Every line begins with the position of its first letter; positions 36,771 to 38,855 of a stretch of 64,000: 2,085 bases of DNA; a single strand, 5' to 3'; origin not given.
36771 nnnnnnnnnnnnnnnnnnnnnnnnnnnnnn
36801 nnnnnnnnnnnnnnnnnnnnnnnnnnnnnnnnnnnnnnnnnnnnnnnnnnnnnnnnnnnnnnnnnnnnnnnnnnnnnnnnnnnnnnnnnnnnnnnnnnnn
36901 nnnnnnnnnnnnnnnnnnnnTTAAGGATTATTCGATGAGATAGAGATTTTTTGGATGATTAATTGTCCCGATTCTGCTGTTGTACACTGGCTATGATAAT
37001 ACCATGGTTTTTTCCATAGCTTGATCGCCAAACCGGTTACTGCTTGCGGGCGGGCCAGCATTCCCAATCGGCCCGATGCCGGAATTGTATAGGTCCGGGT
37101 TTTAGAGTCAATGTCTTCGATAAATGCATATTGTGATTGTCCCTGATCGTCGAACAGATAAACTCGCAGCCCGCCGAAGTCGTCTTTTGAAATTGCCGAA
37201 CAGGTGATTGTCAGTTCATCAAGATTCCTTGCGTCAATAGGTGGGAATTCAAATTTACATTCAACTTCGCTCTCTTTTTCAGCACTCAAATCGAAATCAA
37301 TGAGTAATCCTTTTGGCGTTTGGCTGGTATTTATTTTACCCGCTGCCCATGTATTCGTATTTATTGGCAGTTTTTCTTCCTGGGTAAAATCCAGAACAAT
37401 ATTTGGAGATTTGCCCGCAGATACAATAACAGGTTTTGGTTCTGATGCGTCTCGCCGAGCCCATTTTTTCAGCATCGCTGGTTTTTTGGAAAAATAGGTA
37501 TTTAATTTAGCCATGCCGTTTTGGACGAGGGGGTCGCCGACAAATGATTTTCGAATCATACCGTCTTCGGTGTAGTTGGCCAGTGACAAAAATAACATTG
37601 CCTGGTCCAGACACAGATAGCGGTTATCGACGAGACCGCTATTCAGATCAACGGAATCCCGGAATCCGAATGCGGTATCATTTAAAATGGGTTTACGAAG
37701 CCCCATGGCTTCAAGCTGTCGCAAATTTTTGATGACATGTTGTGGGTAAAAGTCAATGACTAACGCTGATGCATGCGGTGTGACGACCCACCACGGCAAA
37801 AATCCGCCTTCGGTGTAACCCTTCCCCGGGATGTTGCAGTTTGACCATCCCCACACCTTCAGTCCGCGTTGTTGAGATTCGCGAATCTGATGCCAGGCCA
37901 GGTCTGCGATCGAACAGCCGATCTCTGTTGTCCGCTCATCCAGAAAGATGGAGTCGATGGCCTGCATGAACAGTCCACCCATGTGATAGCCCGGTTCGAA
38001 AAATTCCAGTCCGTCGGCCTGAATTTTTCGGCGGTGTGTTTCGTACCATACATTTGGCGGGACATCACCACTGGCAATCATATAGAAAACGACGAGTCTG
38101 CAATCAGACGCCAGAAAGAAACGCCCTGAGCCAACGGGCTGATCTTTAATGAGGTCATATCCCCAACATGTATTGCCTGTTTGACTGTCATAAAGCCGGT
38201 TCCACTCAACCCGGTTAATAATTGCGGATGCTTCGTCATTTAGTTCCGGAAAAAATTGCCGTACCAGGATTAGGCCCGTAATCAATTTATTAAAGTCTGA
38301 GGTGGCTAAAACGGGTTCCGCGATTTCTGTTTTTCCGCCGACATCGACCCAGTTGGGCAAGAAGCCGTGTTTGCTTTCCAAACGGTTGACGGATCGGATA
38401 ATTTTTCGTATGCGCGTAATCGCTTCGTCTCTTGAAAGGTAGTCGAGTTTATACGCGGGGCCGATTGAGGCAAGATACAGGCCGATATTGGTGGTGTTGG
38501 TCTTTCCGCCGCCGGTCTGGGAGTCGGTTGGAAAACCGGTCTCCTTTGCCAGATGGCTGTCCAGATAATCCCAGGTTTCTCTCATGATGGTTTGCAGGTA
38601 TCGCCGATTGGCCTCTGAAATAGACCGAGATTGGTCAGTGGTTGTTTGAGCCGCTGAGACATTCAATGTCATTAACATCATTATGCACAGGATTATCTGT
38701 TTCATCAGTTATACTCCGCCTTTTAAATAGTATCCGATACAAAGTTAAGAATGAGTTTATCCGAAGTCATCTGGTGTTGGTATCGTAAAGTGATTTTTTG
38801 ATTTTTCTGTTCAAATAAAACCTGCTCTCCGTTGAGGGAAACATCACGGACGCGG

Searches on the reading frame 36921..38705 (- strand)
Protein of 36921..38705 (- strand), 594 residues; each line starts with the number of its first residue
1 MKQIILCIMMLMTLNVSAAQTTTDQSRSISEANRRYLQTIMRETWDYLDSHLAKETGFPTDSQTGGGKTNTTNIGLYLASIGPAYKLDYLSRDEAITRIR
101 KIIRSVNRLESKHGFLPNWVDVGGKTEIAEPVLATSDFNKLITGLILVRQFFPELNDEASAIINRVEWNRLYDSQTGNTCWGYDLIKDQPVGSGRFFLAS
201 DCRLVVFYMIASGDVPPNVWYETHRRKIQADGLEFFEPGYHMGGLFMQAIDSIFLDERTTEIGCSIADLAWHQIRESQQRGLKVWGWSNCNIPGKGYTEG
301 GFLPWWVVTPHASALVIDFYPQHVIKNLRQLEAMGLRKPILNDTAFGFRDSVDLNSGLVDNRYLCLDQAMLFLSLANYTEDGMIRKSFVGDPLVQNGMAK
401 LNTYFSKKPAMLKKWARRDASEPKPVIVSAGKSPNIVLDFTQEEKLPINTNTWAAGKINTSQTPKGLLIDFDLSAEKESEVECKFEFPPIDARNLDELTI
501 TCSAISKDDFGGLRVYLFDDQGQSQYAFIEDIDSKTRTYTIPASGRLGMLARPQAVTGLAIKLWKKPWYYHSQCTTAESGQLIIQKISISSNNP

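Call 3: search_protein_families(library=pfam, proteins=[window:36921-38705:-], max_evalue=0.01)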
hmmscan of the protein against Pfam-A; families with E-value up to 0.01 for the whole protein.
window:36921-38705:- (594 aa): 2 families
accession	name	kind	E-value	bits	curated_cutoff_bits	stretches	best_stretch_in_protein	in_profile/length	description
PF10091.15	Glycoamylase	-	1.3e-09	38.4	27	1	278-388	102-217/221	Putative glucoamylase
PF11329.14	DUF3131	-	2.2e-08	33.9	20.3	1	42-173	4-143/367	Protein of unknown function (DUF3131)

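Call 9: search_solved_structures(query=window:36921-38705:-, max_evalue=1, show_alignments=2)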
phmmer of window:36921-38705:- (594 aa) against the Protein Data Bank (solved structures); distinct sequences matched with E-value up to 1: 10.
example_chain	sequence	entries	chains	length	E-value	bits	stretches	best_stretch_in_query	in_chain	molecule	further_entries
8wy1_A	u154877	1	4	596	3.4e-18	68.7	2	26-155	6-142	Glycosyltransferase 36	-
8rf9_A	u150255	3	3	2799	3.1e-16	62.2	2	142-401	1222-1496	Cyclic beta 1-2 glucan synthetase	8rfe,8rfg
8rf0_A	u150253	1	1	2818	3.1e-16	62.2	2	142-401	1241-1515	Cyclic beta-(1,2)-glucan synthase NdvB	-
4gl3_A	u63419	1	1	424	9.8e-11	44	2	281-402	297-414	putative glucoamylase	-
4qt9_A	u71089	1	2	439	2.7e-10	42.6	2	307-407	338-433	putative glucoamylase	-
3eu8_A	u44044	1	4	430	3.3e-09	39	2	305-402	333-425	putative glucoamylase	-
5gzh_A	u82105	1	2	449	1.8e-08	36.5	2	85-167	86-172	Endo-beta-1,2-glucanase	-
5gzk_A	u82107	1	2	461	2.2e-08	36.2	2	85-167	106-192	Uncharacterized protein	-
5z06_A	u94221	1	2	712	0.00032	22.5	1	74-166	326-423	BDI_3064 protein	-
8xuj_A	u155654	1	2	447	0.00036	22.4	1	309-372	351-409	Membrane protein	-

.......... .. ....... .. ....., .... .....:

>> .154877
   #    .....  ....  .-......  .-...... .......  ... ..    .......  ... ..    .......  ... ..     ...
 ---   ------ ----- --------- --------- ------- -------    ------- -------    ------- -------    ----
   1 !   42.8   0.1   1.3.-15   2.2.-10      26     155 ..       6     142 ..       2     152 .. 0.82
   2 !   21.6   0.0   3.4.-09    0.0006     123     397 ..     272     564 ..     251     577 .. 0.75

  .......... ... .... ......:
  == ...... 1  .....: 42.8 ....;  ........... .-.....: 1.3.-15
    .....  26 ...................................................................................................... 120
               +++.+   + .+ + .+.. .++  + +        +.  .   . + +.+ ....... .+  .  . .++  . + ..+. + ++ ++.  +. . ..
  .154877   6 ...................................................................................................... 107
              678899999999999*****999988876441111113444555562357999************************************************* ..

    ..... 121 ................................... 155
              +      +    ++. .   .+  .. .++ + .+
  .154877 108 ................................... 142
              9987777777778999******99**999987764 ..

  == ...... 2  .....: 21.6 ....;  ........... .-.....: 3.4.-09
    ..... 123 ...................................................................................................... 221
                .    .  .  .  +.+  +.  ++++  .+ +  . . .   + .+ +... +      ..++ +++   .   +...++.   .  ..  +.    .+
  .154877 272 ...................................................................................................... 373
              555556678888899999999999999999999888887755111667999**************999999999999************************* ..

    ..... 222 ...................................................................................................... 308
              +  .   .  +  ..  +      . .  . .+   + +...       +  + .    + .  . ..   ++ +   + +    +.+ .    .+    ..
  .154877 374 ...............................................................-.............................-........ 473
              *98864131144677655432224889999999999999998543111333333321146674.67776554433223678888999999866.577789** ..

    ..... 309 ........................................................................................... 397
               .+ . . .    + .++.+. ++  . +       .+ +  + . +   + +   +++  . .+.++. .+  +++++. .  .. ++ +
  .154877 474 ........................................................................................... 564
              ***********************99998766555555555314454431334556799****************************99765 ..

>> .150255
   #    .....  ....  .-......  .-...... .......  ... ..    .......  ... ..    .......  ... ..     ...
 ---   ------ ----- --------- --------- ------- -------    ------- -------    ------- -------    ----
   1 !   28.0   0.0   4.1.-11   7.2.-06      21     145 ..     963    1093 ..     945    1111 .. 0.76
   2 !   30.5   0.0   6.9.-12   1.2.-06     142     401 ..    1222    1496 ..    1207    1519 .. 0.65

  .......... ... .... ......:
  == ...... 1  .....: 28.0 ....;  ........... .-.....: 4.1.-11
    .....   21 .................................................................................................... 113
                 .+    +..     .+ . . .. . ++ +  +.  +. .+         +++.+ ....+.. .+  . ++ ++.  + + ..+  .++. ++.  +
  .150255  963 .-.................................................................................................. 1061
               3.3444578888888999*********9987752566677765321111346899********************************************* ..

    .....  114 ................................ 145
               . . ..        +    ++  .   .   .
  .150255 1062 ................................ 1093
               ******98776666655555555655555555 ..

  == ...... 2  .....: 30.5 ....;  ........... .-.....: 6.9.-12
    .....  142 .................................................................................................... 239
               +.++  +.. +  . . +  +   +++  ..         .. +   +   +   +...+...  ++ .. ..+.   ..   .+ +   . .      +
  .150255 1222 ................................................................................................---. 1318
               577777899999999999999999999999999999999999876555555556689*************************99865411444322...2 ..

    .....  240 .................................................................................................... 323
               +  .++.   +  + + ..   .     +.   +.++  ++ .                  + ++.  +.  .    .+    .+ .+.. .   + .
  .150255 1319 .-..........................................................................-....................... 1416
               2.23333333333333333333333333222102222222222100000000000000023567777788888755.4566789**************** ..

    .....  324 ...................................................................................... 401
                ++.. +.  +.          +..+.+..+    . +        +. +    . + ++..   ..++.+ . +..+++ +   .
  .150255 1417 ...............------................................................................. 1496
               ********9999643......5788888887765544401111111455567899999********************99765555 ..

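Call 33: search_protein_families(library=ncbifam, proteins=[window:36921-38705:-], max_evalue=0.01)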
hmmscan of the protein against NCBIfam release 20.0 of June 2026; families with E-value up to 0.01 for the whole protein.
window:36921-38705:- (594 aa): 0 families

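Call 40: find_homologous_proteins(query=window:36921-38705:-, max_evalue=0.00001)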
Query window:36921-38705:- (594 aa): 227 proteins with E <= 0.00001 among 7774 candidates; the best 120 are listed.
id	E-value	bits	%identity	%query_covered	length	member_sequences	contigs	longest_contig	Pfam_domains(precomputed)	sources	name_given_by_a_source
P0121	0.0e+0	1383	100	100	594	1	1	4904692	PF10091.16,PF11329.15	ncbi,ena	-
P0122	0.0e+0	1199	88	97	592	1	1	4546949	PF10091.16,PF11329.15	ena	-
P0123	0.0e+0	1075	77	98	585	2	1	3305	PF10091.16,PF11329.15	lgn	-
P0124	0.0e+0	1018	73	99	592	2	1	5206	PF10091.16,PF11329.15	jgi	-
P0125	2.4e-298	1009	72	99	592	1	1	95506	PF10091.16,PF11329.15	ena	-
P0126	4.7e-295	998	72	99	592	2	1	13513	PF10091.16,PF11329.15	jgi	jgi:putative glucoamylase/uncharacterized protein DUF3131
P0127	2.3e-266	903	65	99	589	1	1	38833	PF10091.16,PF11329.15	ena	-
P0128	3.7e-264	896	64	99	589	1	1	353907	PF10091.16,PF11329.15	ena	-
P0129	1.2e-242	825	63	93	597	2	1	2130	PF10091.16,PF11329.15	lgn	-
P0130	2.7e-234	797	59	95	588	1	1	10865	PF10091.16,PF11329.15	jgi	jgi:hypothetical protein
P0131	4.4e-233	793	60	98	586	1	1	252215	PF10091.16,PF11329.15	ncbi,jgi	ncbi:MAG: glucoamylase family protein [Phycisphaerae bacterium]|jgi:hypothetical protein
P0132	3.5e-230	784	58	99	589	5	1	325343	PF10091.16,PF11329.15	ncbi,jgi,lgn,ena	ncbi:MAG: glucoamylase family protein [Sedimentisphaerales bacterium]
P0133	5.1e-228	777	58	99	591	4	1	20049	PF10091.16,PF11329.15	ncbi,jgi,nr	ncbi:MAG: hypothetical protein DRP62_00160 [Planctomycetota bacterium]|nr:MAG: hypothetical protein 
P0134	1.6e-226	772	58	94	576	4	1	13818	PF10091.16,PF11329.15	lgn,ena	-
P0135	1.8e-225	768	56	99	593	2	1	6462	PF10091.16,PF11329.15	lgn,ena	-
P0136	2.0e-224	765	56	99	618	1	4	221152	PF10091.16,PF11329.15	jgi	jgi:hypothetical protein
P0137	1.1e-218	746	56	96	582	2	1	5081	PF10091.16,PF11329.15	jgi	jgi:hypothetical protein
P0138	1.8e-212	725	53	99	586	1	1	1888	PF10091.16,PF11329.15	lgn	-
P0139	2.6e-212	725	56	95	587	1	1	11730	PF10091.16,PF11329.15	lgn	-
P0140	3.0e-212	724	54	99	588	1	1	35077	PF10091.16,PF11329.15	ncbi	ncbi:glucoamylase family protein [Candidatus Auribacterota bacterium]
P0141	4.7e-212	724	55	98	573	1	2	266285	PF10091.16,PF11329.15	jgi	jgi:hypothetical protein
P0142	2.2e-210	718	55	99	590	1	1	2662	PF10091.16,PF11329.15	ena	-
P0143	7.1e-209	713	53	100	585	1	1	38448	PF10091.16,PF11329.15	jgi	jgi:hypothetical protein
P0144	1.1e-207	709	54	99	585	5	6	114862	PF10091.16,PF11329.15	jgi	-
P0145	1.3e-206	706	55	95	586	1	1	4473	PF10091.16,PF11329.15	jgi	jgi:hypothetical protein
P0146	3.2e-205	701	51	98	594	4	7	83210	PF10091.16,PF11329.15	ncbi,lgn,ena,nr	ncbi:MAG: DUF3131 domain-containing protein [Planctomycetes bacterium]|nr:DUF3131 domain-containing 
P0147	5.7e-199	681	53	93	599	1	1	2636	PF10091.16,PF11329.15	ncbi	ncbi:glucoamylase family protein [Elusimicrobiota bacterium]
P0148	2.3e-195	669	54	95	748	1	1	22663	PF10091.16,PF11329.15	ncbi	-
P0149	1.4e-194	666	53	95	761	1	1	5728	PF10091.16,PF11329.15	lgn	-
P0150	6.2e-190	651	48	98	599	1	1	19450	PF10091.16,PF11329.15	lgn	-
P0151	2.1e-184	632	48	98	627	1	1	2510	PF10091.16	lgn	-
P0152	9.9e-183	627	50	94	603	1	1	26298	PF10091.16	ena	-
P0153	5.8e-145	502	59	63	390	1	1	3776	PF10091.16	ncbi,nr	ncbi:MAG: hypothetical protein K8S56_03225, partial [Candidatus Cloacimonetes bacterium]|nr:hypothet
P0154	1.9e-142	494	41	99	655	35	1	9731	PF10091.16,PF11329.15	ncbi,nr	ncbi:MAG: hypothetical protein COS94_01650 [Candidatus Hydrogenedentes bacterium CG07_land_8_20_14_0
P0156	1.7e-136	474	53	64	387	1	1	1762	PF10091.16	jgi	jgi:hypothetical protein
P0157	7.9e-129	449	57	57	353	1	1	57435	PF10091.16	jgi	jgi:hypothetical protein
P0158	3.4e-128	447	39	97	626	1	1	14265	PF10091.16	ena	-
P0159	9.1e-128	445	39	97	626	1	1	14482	PF10091.16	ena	-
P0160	8.1e-127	442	39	97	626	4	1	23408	PF10091.16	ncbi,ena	-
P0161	1.3e-125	438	39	100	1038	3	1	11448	PF10091.16,PF11329.15,PF01663.28,PF16347.11,PF00884.29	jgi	-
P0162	1.8e-124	435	37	99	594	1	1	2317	PF10091.16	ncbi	-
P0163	2.4e-124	434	41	95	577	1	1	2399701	PF10091.16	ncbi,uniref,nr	ncbi:glucoamylase family protein [Lentisphaera marina]|uniref:glucoamylase family protein n=1 Tax=Le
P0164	5.8e-124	433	39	95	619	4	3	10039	PF10091.16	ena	-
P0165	4.3e-123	430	37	98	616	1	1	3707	PF10091.16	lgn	-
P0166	7.3e-122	426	39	97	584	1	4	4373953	PF10091.16,PF11329.15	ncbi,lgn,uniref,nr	ncbi:hypothetical protein PDESU_01150 [Pontiella desulfatans]|uniref:Uncharacterized protein n=1 Tax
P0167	1.5e-121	425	38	95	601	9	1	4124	PF10091.16,PF11329.15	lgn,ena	-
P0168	3.3e-121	424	39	94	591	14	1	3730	PF10091.16,PF11329.15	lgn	-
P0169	5.8e-121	423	38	95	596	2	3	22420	PF10091.16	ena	-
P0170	1.9e-120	421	37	99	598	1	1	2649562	PF10091.16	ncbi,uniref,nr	ncbi:glucoamylase family protein [Lentisphaera profundi]|uniref:Glucoamylase family protein n=1 Tax=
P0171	2.7e-120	421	39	99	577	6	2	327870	PF10091.16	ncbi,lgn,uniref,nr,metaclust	ncbi:glycosyltransferase 36 [Lentisphaera araneosa HTCC2155]|uniref:Glycosyltransferase 36 n=1 Tax=L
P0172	4.7e-120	420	36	99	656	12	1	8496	PF10091.16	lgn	-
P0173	6.8e-120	419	37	99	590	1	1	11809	PF10091.16,PF11329.15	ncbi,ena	-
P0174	8.9e-120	419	39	94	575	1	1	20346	PF10091.16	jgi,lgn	jgi:hypothetical protein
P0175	9.0e-119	416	39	95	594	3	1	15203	PF10091.16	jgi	jgi:hypothetical protein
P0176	5.0e-118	413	39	94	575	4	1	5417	PF10091.16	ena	-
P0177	1.4e-116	409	37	97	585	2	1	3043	PF10091.16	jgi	-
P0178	1.1e-115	405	36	98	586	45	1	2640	PF10091.16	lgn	-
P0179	2.8e-115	404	38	99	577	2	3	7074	PF10091.16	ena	-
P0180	4.9e-115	403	38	95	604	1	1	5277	PF10091.16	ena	-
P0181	6.1e-114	400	35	98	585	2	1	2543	PF10091.16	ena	-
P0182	3.3e-113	397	35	98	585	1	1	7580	PF10091.16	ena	-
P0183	4.5e-113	397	35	98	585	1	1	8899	PF10091.16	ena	-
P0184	4.7e-113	397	52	57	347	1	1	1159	PF10091.16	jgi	jgi:hypothetical protein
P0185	1.1e-112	396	36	95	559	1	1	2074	PF10091.16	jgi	jgi:hypothetical protein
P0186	5.9e-112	393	37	95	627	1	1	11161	PF10091.16,PF11329.15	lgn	-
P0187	7.6e-112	393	36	99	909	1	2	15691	PF10091.16,PF00754.32,PF22633.4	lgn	-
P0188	3.6e-111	391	35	95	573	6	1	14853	PF10091.16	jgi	jgi:hypothetical protein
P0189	8.5e-110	386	37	99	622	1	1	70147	PF10091.16,PF11329.15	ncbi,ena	-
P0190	1.8e-107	378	38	95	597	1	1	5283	PF10091.16,PF11329.15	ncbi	-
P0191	1.2e-105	372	34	99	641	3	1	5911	PF10091.16,PF11329.15,PF03425.20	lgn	-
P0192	5.5e-103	364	47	64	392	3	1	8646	PF10091.16,PF11329.15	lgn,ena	-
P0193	5.9e-102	360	34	95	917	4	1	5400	PF10091.16,PF00754.32,PF11329.15,PF22633.4,PF03425.20,PF08547.19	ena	-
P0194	6.7e-102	360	39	90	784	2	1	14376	PF10091.16,PF11329.15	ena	-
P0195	1.0e-101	359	36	94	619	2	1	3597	PF10091.16,PF11329.15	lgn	-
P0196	2.3e-101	358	45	65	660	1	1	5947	PF10091.16,PF11329.15,PF06452.17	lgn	-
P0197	2.4e-101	358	34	99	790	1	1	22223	PF10091.16,PF11329.15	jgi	-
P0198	1.3e-100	356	42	70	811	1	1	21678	PF10091.16,PF11329.15,PF03425.20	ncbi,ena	-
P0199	2.8e-100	355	34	97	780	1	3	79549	PF10091.16,PF11329.15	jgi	jgi:hypothetical protein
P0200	8.5e-100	353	36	95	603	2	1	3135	PF10091.16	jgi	-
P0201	1.1e-99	353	42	70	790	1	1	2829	PF10091.16,PF11329.15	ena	-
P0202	2.2e-99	352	35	98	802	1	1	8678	PF10091.16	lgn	-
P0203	3.0e-99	351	41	76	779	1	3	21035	PF10091.16,PF11329.15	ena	-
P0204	8.6e-98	346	44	67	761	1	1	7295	PF10091.16,PF11329.15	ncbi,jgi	jgi:hypothetical protein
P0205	1.4e-96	343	44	63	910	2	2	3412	PF10091.16,PF13364.13,PF06452.17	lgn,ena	-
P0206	2.3e-96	342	43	68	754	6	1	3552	PF10091.16,PF11329.15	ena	-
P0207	1.2e-95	339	40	74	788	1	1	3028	PF10091.16,PF11329.15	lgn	-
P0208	3.7e-95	338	38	81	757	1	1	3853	PF10091.16,PF11329.15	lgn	-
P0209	5.0e-95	337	39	79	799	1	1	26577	PF10091.16,PF11329.15,PF03425.20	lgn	-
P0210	5.8e-95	337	47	57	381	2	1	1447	PF10091.16,PF11329.15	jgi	-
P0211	1.1e-94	336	38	79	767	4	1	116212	PF10091.16,PF11329.15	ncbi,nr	ncbi:MAG: glucoamylase family protein [Candidatus Omnitrophota bacterium]|nr:glucoamylase family pro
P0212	2.4e-94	335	44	65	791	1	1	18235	PF10091.16,PF11329.15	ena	-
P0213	5.0e-94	334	43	65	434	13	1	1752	PF10091.16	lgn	-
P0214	6.0e-94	334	33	98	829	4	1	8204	PF10091.16,PF11329.15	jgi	-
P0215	3.6e-93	331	41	68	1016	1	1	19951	PF10091.16,PF13364.13,PF03425.20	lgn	-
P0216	4.2e-93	331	33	96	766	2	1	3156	PF10091.16,PF11329.15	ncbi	-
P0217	8.4e-93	330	41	71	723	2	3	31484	PF10091.16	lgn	-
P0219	3.4e-92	328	37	75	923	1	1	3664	PF10091.16,PF11329.15,PF06452.17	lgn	-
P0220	6.0e-92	327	41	68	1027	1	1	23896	PF10091.16,PF03425.20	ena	-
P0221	1.1e-91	326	41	68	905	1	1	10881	PF10091.16,PF11329.15,PF06452.17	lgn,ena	-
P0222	2.4e-91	325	33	98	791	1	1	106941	PF10091.16,PF11329.15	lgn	-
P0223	4.6e-91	324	34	95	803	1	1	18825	PF10091.16,PF11329.15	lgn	-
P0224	4.6e-91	324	42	68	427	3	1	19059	PF10091.16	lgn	-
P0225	8.0e-91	323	36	91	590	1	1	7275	PF10091.16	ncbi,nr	ncbi:MAG: CIA30 family protein, partial [Candidatus Omnitrophica bacterium]|nr:CIA30 family protein 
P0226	1.4e-90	323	41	67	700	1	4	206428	PF10091.16,PF11329.15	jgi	jgi:hypothetical protein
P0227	3.0e-90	322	43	64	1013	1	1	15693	PF10091.16,PF03425.20,PF08547.19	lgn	-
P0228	6.5e-90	320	44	63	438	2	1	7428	PF10091.16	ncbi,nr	ncbi:MAG: hypothetical protein GX548_07470 [Lentisphaerae bacterium]|nr:hypothetical protein [Lentis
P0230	9.3e-90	320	41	67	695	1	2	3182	PF10091.16,PF11329.15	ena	-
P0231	1.1e-89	320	42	67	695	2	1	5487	PF10091.16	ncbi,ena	-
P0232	1.3e-89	320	40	69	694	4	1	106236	PF10091.16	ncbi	-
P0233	1.8e-89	319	40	68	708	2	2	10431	PF10091.16,PF11329.15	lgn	-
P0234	2.9e-89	318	40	69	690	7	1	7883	PF10091.16,PF11329.15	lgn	-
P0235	6.3e-89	317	40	69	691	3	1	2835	PF10091.16,PF11329.15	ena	-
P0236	9.9e-89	317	42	65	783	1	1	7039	PF10091.16,PF11329.15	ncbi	-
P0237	1.2e-88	316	41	66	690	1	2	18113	PF10091.16,PF11329.15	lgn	-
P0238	1.2e-88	316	41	64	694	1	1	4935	PF10091.16,PF11329.15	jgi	-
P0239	4.9e-88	314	39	71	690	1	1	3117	PF10091.16,PF11329.15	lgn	-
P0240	5.4e-88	314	39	71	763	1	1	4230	PF10091.16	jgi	jgi:hypothetical protein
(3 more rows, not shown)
